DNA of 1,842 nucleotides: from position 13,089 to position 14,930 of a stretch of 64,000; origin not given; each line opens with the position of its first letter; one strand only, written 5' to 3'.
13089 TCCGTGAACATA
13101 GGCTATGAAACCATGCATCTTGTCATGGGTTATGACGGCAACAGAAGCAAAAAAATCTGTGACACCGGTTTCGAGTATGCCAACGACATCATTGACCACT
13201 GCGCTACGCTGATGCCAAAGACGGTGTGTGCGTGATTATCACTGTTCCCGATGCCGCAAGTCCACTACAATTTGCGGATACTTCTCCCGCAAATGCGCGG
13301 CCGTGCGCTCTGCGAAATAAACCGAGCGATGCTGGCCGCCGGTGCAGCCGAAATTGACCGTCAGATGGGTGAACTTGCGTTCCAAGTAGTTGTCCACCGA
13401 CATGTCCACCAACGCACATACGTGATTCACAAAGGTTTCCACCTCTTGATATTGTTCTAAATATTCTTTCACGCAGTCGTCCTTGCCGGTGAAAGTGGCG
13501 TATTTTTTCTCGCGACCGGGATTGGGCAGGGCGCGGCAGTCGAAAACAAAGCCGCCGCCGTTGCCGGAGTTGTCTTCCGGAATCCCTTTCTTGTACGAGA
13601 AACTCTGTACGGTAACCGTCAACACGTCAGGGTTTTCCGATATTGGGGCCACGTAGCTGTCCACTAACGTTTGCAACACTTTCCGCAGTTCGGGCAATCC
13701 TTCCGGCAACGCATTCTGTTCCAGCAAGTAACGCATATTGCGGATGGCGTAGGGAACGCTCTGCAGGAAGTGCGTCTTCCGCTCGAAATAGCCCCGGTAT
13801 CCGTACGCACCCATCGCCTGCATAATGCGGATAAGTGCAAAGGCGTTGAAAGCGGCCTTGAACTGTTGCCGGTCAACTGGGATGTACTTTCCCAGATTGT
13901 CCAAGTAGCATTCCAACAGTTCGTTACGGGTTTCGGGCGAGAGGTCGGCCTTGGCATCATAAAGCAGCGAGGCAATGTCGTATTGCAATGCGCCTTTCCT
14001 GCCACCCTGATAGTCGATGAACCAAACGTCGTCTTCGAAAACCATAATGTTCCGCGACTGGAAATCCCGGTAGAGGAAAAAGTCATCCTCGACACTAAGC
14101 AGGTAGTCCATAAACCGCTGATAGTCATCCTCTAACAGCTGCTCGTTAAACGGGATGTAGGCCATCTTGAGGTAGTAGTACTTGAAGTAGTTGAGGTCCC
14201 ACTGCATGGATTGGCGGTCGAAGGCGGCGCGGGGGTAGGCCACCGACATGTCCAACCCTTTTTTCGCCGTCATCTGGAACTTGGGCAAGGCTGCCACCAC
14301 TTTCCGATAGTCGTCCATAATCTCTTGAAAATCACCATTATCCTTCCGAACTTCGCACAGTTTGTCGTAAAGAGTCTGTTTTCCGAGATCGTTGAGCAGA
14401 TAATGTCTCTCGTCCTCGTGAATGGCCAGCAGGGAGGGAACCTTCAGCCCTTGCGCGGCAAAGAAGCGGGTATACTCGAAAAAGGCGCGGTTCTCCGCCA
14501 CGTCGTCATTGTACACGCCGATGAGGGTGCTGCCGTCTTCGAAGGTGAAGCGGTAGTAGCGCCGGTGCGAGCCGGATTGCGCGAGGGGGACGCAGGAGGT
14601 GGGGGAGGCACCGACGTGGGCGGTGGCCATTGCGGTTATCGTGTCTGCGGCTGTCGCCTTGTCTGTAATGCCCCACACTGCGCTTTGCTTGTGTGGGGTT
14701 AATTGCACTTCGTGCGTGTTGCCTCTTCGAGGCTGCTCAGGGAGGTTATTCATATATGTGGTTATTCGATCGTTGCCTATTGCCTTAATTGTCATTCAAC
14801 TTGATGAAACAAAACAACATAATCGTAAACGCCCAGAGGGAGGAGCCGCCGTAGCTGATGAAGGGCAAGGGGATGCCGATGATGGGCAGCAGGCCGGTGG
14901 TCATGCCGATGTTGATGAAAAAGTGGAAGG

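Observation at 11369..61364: Composite GNA-triloop double-hairpin element placed 17-40 nt upstream of five start codons, with stem covariation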

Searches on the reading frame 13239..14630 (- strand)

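Call 79: search_protein_families(library=pfam, proteins=[window:13239-14630:-], max_evalue=0.00001)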
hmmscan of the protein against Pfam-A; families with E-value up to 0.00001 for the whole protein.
window:13239-14630:- (463 aa): 2 families
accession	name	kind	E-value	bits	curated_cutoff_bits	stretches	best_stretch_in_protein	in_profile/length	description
PF22740.1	PapZ_C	-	1.1e-36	126.1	27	1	337-462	1-119/121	RapZ C-terminal domain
PF01636.29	APH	-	2.3e-11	44.4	23.2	1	18-246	6-233/239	Phosphotransferase enzyme family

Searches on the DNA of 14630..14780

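Call 73: search_rna_families(source=window, start=14630, end=14780, threshold=evalue, max_evalue=10, show_alignments=1)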
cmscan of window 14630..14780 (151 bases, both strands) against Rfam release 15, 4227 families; matches with E-value up to 10: 1.
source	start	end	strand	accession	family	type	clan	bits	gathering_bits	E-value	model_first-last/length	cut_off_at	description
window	14730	14778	-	RF01641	ceN53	Gene; snRNA; snoRNA; CD-box;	-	15.8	50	0.79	1-74/74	no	Caenorhabditis snoRNA ceN53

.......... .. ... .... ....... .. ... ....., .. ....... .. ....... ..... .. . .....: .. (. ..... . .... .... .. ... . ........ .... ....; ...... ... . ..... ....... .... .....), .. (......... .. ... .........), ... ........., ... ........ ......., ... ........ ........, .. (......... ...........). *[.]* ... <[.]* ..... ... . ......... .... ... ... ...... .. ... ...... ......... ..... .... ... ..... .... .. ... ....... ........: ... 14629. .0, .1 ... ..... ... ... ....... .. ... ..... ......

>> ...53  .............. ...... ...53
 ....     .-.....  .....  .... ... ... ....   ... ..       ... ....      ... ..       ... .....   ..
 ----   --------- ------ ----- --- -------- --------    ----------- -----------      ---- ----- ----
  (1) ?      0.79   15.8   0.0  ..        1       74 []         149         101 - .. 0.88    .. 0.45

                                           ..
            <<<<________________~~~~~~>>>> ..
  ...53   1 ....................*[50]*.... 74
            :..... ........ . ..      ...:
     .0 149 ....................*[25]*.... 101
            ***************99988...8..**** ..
